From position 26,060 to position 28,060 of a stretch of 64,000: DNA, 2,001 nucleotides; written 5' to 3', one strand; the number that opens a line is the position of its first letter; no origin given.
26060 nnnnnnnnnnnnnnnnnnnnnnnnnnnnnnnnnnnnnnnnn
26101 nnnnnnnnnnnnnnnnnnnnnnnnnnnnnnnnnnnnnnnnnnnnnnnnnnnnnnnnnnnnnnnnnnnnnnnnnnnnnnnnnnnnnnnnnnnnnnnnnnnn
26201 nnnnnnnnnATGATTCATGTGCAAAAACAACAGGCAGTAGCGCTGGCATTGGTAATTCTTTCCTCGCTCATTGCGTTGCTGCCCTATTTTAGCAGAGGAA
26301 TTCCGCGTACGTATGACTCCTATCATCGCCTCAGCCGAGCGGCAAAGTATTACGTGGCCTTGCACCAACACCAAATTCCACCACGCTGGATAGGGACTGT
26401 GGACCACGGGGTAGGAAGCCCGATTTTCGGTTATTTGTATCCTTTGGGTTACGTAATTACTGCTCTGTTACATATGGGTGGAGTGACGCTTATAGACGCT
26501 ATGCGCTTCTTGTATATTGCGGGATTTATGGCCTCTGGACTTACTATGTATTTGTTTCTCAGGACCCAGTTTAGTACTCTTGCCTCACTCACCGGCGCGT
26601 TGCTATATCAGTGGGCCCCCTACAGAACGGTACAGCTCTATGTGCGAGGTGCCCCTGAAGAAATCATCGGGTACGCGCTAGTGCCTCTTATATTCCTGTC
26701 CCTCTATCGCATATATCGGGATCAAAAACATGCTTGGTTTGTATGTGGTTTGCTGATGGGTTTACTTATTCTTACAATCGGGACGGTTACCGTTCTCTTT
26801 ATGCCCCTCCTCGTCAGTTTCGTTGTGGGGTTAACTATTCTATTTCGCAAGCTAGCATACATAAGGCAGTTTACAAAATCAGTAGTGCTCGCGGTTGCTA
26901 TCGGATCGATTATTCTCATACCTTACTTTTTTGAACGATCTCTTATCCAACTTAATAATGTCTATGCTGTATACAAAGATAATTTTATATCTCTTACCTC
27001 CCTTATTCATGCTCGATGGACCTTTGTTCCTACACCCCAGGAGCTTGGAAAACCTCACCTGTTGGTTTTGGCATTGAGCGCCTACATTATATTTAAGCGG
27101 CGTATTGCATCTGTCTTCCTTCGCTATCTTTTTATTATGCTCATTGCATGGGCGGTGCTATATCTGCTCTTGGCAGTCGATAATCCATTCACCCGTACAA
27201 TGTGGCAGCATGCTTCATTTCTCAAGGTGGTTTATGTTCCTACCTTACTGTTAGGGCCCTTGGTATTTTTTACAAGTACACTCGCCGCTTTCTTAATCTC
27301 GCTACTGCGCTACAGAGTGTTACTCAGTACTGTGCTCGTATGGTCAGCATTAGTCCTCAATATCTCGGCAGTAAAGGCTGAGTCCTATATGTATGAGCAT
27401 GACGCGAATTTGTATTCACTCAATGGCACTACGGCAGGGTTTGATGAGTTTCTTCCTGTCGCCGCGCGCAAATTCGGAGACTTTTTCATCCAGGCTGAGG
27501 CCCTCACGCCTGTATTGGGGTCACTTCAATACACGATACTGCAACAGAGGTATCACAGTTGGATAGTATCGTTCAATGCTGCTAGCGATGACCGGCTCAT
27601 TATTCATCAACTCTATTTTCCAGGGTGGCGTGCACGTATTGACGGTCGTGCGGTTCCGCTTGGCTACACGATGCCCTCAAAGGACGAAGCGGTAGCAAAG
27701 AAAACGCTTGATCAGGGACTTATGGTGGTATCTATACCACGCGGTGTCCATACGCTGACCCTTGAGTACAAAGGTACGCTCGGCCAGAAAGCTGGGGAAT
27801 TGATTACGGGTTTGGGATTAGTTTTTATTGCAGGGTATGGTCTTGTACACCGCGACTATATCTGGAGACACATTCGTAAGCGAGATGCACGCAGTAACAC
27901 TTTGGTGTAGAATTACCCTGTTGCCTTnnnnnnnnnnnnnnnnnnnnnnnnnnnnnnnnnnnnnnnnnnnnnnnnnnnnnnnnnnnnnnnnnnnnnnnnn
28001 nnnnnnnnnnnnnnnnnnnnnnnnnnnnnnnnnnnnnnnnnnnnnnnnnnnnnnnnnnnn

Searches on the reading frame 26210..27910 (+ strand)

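Call 5: search_protein_families(library=pfam, proteins=[window:26210-27910:+], max_evalue=0.01)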
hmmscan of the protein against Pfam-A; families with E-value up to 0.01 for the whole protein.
window:26210-27910:+ (566 aa): 0 families

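Call 46: search_protein_families(library=ncbifam, proteins=[window:26210-27910:+], max_evalue=0.001)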
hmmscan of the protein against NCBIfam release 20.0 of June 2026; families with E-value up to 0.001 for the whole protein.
window:26210-27910:+ (566 aa): 0 families

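Call 58: search_protein_families(library=pfam, proteins=[window:26210-27910:+], max_evalue=1)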
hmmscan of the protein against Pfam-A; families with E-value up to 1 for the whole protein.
window:26210-27910:+ (566 aa): 2 families
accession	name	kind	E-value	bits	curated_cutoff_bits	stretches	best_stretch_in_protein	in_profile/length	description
PF10131.15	PTPS_related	-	0.08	11.8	26.4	1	75-387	3-305/621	6-pyruvoyl-tetrahydropterin synthase related domain; membrane protein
PF02507.20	PSI_PsaF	-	0.34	11.2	27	0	527-556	98-128/172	Photosystem I reaction centre subunit III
